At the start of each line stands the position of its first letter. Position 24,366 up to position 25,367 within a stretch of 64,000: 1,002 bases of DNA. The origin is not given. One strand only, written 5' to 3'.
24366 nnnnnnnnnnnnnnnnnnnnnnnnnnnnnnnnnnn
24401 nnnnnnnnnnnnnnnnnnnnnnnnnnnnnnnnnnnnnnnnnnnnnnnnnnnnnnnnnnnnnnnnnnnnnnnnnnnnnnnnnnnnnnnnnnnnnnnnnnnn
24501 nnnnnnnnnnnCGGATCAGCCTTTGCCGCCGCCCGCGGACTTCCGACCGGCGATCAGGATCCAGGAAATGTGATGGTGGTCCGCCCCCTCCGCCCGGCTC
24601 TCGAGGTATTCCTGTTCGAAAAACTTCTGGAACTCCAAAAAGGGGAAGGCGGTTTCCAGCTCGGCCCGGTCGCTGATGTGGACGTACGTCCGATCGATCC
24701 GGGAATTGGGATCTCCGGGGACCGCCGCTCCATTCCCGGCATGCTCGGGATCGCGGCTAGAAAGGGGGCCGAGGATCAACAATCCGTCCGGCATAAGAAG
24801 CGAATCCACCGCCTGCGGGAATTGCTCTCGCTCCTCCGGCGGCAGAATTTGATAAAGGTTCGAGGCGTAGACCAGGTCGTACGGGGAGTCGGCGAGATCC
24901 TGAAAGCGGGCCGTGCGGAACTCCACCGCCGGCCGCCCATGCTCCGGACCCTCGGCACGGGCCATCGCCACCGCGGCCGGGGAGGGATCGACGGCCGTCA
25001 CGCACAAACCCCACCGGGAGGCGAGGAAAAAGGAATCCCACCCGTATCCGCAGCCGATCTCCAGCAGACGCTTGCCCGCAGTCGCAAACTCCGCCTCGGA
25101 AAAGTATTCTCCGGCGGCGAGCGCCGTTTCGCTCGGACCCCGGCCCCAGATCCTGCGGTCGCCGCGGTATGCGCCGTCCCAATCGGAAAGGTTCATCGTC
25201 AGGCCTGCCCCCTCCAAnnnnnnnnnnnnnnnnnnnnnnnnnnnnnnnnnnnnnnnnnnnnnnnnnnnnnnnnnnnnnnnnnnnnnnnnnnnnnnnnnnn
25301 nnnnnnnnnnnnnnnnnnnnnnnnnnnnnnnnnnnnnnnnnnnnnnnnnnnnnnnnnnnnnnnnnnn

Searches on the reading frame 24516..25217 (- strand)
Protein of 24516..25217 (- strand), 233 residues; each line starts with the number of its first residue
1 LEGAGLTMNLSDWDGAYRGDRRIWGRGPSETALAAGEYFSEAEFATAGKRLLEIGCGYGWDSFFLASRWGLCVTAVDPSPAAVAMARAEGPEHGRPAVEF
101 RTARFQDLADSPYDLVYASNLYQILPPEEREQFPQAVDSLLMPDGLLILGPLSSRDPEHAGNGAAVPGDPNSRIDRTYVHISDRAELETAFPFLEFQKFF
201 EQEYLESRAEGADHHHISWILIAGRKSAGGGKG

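Call 4: search_protein_families(library=pfam, proteins=[window:24516-25217:-], max_evalue=0.01)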
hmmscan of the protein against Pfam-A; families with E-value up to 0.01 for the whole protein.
window:24516-25217:- (233 aa): 9 families
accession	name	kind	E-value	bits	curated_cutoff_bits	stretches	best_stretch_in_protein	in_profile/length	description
PF13649.12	Methyltransf_25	-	3.4e-15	57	27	1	52-145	2-97/97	Methyltransferase domain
PF08241.18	Methyltransf_11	-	2e-12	48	21.2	1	52-149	1-95/95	Methyltransferase domain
PF08242.18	Methyltransf_12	-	2.7e-11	44.5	30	1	52-147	1-98/98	Methyltransferase domain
PF13847.12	Methyltransf_31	-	3.8e-08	33.6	27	1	47-148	3-108/145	Methyltransferase domain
PF13489.12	Methyltransf_23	-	6.6e-08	32.9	27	1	45-156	20-123/164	Methyltransferase domain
PF02353.26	CMAS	-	1.5e-07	31.5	27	1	47-159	62-174/273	Mycolic acid cyclopropane synthetase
PF05724.17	TPMT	-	8.7e-07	29.3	26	1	10-168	3-172/218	Thiopurine S-methyltransferase (TPMT)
PF06080.18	DUF938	-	0.0013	19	27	1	43-152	21-141/202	Protein of unknown function (DUF938)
PF05175.20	MTS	-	0.0025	17.9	23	1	47-116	31-102/170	Methyltransferase small domain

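Call 5: search_protein_families(library=ncbifam, proteins=[window:24516-25217:-], max_evalue=0.01)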
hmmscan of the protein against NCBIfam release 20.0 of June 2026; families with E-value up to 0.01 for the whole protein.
window:24516-25217:- (233 aa): 27 families (the best 25 are shown)
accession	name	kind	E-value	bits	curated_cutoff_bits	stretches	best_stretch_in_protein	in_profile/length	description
NF043040.1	corrin_prot_MT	hypoth_equivalog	2.1e-10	40.4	180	1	43-149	37-147/216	corrinoid protein-associated methyltransferase CpaM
NF045649.1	2X_seleno_MduS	exception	1.4e-09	37.4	380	1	11-94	9-87/338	methyltransferase domain-containing selenoprotein MduS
NF008686.0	PRK11705.1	equivalog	1.4e-08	34.2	400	1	47-157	167-273/383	cyclopropane fatty acyl phospholipid synthase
NF045667.1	MTase_DVU1556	equivalog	2.3e-08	33.7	155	1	46-168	21-138/213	DVU_1556 family methyltransferase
TIGR01983.1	UbiG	equivalog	9.6e-07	28.3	102.95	1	45-150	47-152/228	bifunctional 2-polyprenyl-6-hydroxyphenol methylase/3-demethylubiquinol 3-O-methyltransferase UbiG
NF002463.0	PRK01683.1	equivalog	3.7e-06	26.7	297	1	48-149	32-129/258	trans-aconitate 2-methyltransferase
NF004851.0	PRK06202.1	equivalog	4.6e-06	26.2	243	1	49-131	62-148/237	hypothetical protein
TIGR02021.1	BchM-ChlM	equivalog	5.8e-06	25.9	158.9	1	45-118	52-124/218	magnesium protoporphyrin IX methyltransferase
NF010703.0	PRK14103.1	equivalog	6.2e-06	25.8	320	1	47-141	29-117/256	trans-aconitate 2-methyltransferase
NF053839.1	CPFASynBruc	equivalog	6.3e-06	25.4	600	1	47-160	174-287/410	cyclopropane fatty acid synthase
NF041537.1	ArsM_AhpD_UU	exception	7e-06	25.1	510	1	36-149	66-180/345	arsenite methyltransferase/AhpD domain selenoprotein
TIGR04345.1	ovoA_Cterm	equivalog_domain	1e-05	25.2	170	1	38-86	36-79/242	putative 4-mercaptohistidine N1-methyltransferase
NF011530.0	PRK14968.1-4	equivalog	0.00012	21.5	243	1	44-133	36-118/202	putative methyltransferase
NF047649.1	MTase_UXPK_star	exception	0.00012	21.2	460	1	39-147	70-179/283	methyltransferase/UXPK-star double selenoprotein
NF008405.0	PRK11207.1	equivalog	0.0002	20.9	218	1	46-128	29-111/198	tellurite resistance methyltransferase TehB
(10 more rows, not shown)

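Call 65: search_protein_families(library=padloc, proteins=[window:24516-25196:-], max_evalue=0.001)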
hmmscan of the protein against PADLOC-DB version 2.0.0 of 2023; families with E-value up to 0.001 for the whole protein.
window:24516-25196:- (226 aa): 1 family
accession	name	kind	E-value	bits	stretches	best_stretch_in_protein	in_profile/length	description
PDLC04134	mad2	-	1.2e-15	55.3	1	30-142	281-394/492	mads_2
